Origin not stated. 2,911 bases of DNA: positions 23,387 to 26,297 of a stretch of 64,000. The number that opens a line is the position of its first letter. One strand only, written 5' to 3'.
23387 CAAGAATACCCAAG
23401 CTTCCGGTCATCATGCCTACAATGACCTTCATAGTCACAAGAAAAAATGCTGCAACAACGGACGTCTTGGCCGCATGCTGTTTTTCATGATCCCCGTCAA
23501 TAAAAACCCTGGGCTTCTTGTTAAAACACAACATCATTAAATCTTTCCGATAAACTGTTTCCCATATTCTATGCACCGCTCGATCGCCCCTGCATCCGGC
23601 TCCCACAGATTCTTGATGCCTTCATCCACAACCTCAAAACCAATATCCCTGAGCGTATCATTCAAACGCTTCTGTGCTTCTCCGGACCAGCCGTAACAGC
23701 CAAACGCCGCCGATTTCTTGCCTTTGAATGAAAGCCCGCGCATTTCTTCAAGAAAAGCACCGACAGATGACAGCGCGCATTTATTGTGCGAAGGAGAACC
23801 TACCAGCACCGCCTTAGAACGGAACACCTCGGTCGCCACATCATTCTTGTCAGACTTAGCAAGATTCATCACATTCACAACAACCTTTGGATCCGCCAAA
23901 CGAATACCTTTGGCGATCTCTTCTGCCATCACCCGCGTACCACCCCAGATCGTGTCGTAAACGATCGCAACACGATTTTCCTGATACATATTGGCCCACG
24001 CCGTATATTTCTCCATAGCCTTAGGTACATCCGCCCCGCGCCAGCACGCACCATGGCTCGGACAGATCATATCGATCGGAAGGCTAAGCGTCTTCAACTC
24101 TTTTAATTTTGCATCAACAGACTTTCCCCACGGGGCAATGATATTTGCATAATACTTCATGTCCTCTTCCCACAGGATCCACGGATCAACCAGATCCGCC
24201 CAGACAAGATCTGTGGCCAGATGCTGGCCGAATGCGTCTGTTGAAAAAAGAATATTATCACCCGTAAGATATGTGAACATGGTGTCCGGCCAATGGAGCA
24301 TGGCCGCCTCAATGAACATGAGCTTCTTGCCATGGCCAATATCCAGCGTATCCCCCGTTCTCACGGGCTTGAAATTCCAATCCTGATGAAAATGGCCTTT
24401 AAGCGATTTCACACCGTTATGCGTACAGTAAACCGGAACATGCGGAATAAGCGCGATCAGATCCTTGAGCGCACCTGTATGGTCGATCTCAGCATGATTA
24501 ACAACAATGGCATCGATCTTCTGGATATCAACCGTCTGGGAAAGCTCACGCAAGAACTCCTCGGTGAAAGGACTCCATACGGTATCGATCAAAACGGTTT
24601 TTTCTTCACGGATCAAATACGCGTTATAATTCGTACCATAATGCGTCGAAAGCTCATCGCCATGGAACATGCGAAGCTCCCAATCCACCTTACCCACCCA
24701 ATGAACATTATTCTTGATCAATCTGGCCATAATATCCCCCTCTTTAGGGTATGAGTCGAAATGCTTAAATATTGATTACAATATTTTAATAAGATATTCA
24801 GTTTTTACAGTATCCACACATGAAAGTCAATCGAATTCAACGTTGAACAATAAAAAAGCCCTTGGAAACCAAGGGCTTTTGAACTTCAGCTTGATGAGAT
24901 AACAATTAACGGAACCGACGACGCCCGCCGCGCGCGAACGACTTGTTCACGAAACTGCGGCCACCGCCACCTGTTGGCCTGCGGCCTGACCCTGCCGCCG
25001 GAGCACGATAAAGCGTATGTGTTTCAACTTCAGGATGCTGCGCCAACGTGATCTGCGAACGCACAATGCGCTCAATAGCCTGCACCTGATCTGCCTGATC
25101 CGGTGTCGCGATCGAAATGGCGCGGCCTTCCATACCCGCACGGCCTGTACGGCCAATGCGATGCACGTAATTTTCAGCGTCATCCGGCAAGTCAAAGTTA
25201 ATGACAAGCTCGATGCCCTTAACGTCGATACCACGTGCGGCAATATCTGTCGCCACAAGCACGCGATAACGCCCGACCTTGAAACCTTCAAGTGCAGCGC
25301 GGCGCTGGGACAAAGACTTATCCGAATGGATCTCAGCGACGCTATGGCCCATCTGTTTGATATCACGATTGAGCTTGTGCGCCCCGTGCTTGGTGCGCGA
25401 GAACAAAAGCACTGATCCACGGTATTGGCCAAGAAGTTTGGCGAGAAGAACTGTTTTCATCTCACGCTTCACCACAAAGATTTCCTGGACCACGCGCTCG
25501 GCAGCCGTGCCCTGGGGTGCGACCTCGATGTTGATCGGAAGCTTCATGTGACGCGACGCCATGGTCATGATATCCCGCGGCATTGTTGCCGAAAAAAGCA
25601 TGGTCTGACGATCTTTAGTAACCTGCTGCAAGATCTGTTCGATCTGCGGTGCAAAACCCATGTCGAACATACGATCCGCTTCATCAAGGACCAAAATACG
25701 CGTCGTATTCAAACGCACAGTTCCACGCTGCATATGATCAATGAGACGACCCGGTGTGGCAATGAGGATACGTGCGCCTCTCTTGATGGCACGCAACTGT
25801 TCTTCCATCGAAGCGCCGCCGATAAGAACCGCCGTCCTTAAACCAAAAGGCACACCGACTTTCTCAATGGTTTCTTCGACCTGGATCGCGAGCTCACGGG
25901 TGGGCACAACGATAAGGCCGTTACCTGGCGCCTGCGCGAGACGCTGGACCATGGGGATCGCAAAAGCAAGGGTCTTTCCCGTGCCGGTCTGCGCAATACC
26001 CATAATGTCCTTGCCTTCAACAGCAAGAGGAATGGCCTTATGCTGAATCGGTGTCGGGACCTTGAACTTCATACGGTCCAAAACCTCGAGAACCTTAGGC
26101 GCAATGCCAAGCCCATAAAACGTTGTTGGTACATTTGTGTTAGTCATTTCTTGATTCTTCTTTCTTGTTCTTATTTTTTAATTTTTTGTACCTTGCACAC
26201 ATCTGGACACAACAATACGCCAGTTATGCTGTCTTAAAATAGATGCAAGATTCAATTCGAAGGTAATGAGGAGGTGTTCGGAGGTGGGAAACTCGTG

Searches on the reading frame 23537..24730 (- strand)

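Call 31: search_protein_families(library=pfam, proteins=[window:23537-24730:-], max_evalue=0.0001)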
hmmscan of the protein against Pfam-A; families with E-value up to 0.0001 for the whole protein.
window:23537-24730:- (397 aa): 4 families
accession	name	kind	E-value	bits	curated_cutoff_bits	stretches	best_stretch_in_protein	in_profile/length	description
PF19583.5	ODP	-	4e-19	69.7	27.2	1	35-227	3-194/194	ODP family beta lactamase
PF00753.33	Lactamase_B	-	1.3e-15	58.3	22.7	1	34-177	5-161/196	Metallo-beta-lactamase superfamily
PF00258.30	Flavodoxin_1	-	3.4e-14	53.7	25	1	256-388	1-141/143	Flavodoxin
PF12706.13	Lactamase_B_2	-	5.4e-12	46.2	27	1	45-166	2-143/200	Beta-lactamase superfamily domain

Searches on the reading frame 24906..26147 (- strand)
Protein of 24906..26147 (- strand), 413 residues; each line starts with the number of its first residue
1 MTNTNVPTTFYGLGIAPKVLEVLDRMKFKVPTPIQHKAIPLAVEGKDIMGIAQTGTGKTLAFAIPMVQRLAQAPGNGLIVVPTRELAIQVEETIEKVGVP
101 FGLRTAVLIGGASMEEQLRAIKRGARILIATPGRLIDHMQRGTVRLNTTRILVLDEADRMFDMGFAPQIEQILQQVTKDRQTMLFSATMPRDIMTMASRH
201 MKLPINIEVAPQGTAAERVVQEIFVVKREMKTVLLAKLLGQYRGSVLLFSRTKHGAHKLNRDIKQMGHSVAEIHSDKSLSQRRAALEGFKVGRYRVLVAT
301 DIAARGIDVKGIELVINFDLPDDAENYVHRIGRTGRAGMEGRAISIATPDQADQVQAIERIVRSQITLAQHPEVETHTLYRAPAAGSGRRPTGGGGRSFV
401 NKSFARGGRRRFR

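Call 32: search_protein_families(library=pfam, proteins=[window:24906-26147:-], max_evalue=0.0001)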
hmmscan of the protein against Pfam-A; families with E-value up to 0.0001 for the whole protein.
window:24906-26147:- (413 aa): 3 families
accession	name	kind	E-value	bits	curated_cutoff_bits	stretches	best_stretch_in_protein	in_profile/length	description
PF00270.35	DEAD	-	2.9e-51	173.9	26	1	32-194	1-165/167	DEAD/DEAH box helicase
PF00271.37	Helicase_C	-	2.4e-30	105.5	23.5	1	234-338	5-110/110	Helicase conserved C-terminal domain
PF04851.21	ResIII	-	3.2e-09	37.3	22.5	1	47-191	25-164/164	Type III restriction enzyme, res subunit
